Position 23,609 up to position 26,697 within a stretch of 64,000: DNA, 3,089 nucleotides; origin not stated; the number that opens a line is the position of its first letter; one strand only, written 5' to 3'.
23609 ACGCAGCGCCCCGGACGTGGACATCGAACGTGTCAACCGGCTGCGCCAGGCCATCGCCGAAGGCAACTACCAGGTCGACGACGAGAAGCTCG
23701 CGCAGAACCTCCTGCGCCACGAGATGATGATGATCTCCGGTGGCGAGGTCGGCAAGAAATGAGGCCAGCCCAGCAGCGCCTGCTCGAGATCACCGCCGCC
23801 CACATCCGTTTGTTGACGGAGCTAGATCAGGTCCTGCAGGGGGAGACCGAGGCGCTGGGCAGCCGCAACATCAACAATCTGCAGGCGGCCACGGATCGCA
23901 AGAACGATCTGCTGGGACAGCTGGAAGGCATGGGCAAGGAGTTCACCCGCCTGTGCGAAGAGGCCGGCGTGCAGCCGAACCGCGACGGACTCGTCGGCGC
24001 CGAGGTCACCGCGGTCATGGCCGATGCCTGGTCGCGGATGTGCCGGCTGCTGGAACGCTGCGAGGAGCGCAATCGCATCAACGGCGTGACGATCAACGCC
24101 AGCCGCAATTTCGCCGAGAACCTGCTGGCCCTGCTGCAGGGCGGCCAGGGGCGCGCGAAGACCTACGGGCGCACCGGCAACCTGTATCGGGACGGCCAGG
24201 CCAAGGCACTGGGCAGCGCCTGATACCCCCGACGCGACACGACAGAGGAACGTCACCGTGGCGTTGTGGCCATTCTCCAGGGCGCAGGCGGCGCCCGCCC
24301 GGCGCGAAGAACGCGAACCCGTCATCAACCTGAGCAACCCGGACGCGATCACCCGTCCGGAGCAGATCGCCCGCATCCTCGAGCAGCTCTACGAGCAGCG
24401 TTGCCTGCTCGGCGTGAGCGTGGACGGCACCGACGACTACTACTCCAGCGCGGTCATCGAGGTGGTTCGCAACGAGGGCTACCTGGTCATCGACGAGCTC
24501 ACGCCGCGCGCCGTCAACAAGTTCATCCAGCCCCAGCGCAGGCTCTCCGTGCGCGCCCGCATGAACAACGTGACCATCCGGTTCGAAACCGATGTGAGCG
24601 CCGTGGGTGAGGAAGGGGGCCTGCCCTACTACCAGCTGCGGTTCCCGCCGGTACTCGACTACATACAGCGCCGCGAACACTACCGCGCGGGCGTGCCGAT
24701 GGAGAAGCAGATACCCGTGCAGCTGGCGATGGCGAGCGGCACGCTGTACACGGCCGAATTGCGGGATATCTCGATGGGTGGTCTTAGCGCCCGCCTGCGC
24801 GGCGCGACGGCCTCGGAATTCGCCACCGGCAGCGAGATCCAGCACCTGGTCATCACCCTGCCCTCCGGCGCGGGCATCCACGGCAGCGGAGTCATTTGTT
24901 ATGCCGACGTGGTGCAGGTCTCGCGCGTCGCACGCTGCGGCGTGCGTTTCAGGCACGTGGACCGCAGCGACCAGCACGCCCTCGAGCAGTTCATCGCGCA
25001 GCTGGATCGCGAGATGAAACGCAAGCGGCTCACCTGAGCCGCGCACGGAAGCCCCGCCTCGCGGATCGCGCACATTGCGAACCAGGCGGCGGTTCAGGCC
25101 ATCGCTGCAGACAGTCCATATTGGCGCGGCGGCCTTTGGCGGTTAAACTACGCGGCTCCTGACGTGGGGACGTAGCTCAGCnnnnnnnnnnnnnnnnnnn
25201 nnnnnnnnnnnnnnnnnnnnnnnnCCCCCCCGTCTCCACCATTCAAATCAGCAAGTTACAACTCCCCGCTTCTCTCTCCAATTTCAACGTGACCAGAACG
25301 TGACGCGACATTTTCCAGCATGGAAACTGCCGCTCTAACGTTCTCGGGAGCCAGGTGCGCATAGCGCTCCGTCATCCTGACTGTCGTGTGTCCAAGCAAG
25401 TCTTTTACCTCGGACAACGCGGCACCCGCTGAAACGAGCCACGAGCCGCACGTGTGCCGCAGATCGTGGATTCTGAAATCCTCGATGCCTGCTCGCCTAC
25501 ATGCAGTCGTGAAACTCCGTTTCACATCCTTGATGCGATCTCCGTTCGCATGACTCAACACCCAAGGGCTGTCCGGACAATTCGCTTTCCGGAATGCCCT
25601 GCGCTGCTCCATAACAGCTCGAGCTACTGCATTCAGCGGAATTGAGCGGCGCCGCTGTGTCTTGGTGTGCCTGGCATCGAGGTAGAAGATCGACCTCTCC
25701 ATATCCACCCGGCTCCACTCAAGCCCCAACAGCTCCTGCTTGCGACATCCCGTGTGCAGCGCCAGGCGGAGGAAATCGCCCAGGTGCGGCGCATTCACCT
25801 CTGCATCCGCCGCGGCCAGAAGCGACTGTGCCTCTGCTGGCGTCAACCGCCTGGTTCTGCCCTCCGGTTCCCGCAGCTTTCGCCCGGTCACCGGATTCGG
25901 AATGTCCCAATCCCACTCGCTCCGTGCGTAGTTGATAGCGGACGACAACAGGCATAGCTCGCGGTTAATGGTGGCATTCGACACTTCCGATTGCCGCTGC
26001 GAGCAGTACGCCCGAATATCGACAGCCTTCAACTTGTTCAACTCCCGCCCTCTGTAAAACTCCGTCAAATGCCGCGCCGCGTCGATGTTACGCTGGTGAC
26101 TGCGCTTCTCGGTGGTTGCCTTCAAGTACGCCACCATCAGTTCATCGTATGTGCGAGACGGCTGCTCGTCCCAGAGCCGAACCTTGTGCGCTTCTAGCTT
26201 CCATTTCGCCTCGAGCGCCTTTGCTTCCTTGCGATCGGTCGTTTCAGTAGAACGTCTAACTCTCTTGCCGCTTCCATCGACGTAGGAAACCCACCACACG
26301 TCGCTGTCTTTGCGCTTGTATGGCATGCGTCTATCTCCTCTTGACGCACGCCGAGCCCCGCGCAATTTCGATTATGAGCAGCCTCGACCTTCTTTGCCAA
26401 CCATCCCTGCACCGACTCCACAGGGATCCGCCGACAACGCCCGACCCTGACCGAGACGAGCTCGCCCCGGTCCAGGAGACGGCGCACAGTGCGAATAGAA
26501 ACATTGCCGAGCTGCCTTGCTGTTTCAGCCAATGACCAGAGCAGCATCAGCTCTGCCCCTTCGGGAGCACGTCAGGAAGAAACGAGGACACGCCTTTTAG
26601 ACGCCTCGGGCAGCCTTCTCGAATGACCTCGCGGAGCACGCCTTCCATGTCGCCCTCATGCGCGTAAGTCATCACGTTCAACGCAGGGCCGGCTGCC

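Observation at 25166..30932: Small integrative element inserted in tRNA-Ala(CGC) with exact 45-bp att duplication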

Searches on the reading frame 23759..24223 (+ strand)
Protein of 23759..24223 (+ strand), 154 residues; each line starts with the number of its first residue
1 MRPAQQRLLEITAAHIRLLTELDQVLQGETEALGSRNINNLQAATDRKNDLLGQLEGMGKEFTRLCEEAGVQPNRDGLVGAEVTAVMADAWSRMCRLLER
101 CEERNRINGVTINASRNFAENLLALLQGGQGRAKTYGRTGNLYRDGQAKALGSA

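Call 4: search_protein_families(library=pfam, proteins=[window:23759-24223:+], max_evalue=0.01)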
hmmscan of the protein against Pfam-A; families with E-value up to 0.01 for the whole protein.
window:23759-24223:+ (154 aa): 1 family
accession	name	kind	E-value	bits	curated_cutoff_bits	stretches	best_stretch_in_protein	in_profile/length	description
PF05130.17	FlgN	-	7.4e-23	82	30.5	1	4-142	2-145/147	FlgN protein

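Call 11: find_encoding_contigs(protein=window:23759-24223:+, flank=10000, max_places=10)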
Protein window:23759-24223:+ (154 aa): 2 contigs read that carry it; 2 places shown.
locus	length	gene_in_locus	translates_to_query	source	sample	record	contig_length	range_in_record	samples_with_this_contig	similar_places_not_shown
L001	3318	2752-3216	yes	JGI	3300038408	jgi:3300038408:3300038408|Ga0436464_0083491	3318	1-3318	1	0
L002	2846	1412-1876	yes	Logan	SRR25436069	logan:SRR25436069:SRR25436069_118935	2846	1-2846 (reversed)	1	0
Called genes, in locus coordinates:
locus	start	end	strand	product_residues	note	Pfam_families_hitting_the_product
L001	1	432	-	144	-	?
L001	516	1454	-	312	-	PF01584:CheW, PF00072:Response_reg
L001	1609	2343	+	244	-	PF17656:ChapFlgA_N, PF08666:SAF, PF13144:ChapFlgA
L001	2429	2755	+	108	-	PF04316:FlgM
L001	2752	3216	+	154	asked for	PF05130:FlgN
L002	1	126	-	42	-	?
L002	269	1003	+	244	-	PF17656:ChapFlgA_N, PF08666:SAF, PF13144:ChapFlgA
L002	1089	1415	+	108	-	PF04316:FlgM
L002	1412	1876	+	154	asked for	PF05130:FlgN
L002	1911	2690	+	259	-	PF07317:PilZN, PF07238:PilZ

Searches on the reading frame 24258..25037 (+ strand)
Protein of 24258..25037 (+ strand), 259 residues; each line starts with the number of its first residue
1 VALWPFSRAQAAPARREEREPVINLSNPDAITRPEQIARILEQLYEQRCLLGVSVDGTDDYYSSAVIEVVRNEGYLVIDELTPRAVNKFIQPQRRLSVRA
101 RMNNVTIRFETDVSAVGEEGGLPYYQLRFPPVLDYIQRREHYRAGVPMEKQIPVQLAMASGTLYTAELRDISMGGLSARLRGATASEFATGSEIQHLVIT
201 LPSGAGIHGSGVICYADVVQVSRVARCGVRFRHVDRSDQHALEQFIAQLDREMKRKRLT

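Call 4: search_protein_families(library=pfam, proteins=[window:24258-25037:+], max_evalue=0.01)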
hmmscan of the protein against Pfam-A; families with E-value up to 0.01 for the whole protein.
window:24258-25037:+ (259 aa): 3 families
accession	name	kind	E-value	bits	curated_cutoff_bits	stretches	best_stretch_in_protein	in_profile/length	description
PF07317.18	PilZN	-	3.6e-16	59.4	23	1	31-133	3-105/107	Flagellar regulator YcgR, PilZN domain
PF07238.19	PilZ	-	1.6e-12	48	22.5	1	137-248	1-102/102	PilZ domain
PF12945.12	PilZNR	-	0.0053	17.3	23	0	55-130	12-85/85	Flagellar protein YcgR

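Call 16: find_encoding_contigs(protein=window:24258-25037:+, flank=10000, max_places=10)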
Protein window:24258-25037:+ (259 aa): no gene with exactly this product is on record in the collection.

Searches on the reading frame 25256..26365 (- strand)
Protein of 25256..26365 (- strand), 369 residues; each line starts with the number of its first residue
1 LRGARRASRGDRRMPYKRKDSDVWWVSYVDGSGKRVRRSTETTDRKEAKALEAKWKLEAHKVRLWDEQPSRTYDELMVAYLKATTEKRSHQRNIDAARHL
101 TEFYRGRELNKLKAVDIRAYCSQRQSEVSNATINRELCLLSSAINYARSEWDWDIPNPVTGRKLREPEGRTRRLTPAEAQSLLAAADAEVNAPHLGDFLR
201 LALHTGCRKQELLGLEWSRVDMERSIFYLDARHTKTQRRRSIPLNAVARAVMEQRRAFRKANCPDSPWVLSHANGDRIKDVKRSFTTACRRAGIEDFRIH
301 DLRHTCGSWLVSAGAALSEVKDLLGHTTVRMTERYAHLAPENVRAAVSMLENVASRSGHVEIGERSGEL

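Call 4: search_protein_families(library=pfam, proteins=[window:25256-26365:-], max_evalue=0.01)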
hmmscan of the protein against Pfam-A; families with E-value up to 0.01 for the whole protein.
window:25256-26365:- (369 aa): 3 families
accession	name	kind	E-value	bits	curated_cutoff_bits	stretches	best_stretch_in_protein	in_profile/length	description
PF00589.27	Phage_integrase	-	4.8e-33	114.8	27.1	1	173-340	2-170/172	Phage integrase family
PF24624.1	Int_N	-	0.00051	21.2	27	1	75-160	7-94/100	Phage integrase, N-terminal domain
PF13495.12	Phage_int_SAM_4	-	0.00067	20.4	27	1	83-142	12-73/85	Phage integrase, N-terminal SAM-like domain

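Call 8: search_protein_families(library=padloc, proteins=[window:25256-26365:-], max_evalue=0.01)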
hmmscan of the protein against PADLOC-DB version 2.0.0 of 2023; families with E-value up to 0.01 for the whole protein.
window:25256-26365:- (369 aa): 2 families
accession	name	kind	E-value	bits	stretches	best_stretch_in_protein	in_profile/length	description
PDLC00206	HamC2|HamC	-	0.0026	15.4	1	209-282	81-153/239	DUF3223 domain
PDLC01283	Cas11e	-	0.0058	15.1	1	36-154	17-114/141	CAS-I-E; effector_SS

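Call 9: search_protein_families(library=phrogs, proteins=[window:25256-26365:-], max_evalue=0.01)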
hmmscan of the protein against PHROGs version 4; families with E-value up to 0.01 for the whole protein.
window:25256-26365:- (369 aa): 12 families
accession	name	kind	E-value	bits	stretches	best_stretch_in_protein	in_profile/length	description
phrog_1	-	integration and excision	3.4e-73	248.9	1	16-355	115-452/611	integrase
phrog_216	-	integration and excision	2.9e-33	116.3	1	155-353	36-239/301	integrase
phrog_35951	-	unknown function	3.4e-17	63.7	1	280-359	4-83/97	-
phrog_10426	-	integration and excision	2.2e-08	35.1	1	21-113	7-99/193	integrase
phrog_9176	-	unknown function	4.8e-08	34.5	1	21-121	7-107/139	-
phrog_7685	-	integration and excision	6.9e-08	33.3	1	292-353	176-238/240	integrase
phrog_7269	-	integration and excision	6.6e-07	30.2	1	296-349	27-80/89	integrase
phrog_37709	-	unknown function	1.9e-06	28.8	1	128-230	16-112/116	-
phrog_25190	-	integration and excision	4.2e-05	24.9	1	283-346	33-97/109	integrase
phrog_23271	-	unknown function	9.3e-05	23.3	1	300-340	12-52/67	-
phrog_34557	-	integration and excision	0.0026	18.5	1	283-346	112-174/183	integrase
phrog_7244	-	integration and excision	0.0044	17.3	1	109-226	115-228/263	integrase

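Call 10: search_protein_families(library=ncbifam, proteins=[window:25256-26365:-], max_evalue=0.01)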
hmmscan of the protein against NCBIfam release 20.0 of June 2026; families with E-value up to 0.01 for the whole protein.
window:25256-26365:- (369 aa): 10 families
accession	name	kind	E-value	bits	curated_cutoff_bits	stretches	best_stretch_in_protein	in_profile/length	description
TIGR02224.1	recomb_XerC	equivalog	2.9e-22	79.4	335.15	1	88-345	19-284/295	tyrosine recombinase XerC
NF040815.2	recomb_XerA_Arch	equivalog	4.6e-21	75.6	220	1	97-345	24-261/263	site-specific tyrosine recombinase/integron integrase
TIGR02225.1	recomb_XerD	equivalog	3.7e-19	69.2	329.6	1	88-347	19-283/290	site-specific tyrosine recombinase XerD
NF001399.0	PRK00283.1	subfamily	2.6e-18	66.3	279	1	84-348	24-293/300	tyrosine recombinase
NF003462.0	PRK05084.1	equivalog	6.5e-10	38.3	267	1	201-351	203-357/360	tyrosine recombinase XerS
TIGR02249.1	integrase_gron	subfamily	5.3e-09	35.9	265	1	280-350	241-312/315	integron integrase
NF002331.0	PRK01287.1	subfamily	1.9e-08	33.6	371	1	174-344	142-318/365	site-specific tyrosine recombinase XerC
NF007370.0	PRK09870.1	subfamily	1e-07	31.8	221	1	172-336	11-177/200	tyrosine-type DNA invertase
NF007371.0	PRK09871.1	subfamily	1.7e-07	31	222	1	170-336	3-172/198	tyrosine-type DNA invertase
NF011946.0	PRK15417.1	equivalog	1.8e-05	24.1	435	1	280-351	256-328/337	integron integrase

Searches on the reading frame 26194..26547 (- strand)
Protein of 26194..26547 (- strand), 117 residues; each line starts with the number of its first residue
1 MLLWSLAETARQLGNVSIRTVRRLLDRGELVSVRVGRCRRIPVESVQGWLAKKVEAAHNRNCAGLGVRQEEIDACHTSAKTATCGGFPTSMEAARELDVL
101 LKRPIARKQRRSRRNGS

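Call 4: search_protein_families(library=pfam, proteins=[window:26194-26547:-], max_evalue=0.01)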
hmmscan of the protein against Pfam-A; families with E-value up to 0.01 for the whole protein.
window:26194-26547:- (117 aa): 2 families
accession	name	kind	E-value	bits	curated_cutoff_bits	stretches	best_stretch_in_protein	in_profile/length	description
PF12728.13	HTH_17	-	1e-08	35.7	27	1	6-53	4-50/51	Helix-turn-helix domain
PF21531.3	Rv2175c_wHTH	-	0.0013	19.1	27.1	1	3-42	15-53/57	DNA-binding protein Rv2175c, wHTH domain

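Call 8: search_protein_families(library=padloc, proteins=[window:26194-26547:-], max_evalue=0.01)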
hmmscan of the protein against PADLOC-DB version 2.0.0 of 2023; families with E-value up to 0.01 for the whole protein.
window:26194-26547:- (117 aa): 1 family
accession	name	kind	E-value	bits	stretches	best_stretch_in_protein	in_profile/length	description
PDLC04133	mad1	-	3.2e-06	25.3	1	3-57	5-58/60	mads_1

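Call 9: search_protein_families(library=phrogs, proteins=[window:26194-26547:-], max_evalue=0.01)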
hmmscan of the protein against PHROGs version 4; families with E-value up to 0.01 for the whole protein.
window:26194-26547:- (117 aa): 5 families
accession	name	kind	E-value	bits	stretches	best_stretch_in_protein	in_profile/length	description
phrog_66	-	integration and excision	2e-06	28.7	1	3-70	93-160/412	excisionase and transcriptional regulator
phrog_2907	-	integration and excision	6.2e-06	27.6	1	8-111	11-113/117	excisionase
phrog_1840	-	integration and excision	0.00096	20.6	1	1-58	4-61/90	excisionase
phrog_12527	-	integration and excision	0.0012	20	1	8-110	33-129/130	excisionase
phrog_57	-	head and packaging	0.0078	17.1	1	3-59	12-68/199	terminase small subunit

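Call 10: search_protein_families(library=ncbifam, proteins=[window:26194-26547:-], max_evalue=0.01)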
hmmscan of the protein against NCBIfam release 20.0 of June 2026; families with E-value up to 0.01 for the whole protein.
window:26194-26547:- (117 aa): 1 family
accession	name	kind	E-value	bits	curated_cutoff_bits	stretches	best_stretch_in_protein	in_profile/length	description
TIGR01764.1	excise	domain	1.4e-09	38.1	28.8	1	8-52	6-49/49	excisionase family DNA-binding protein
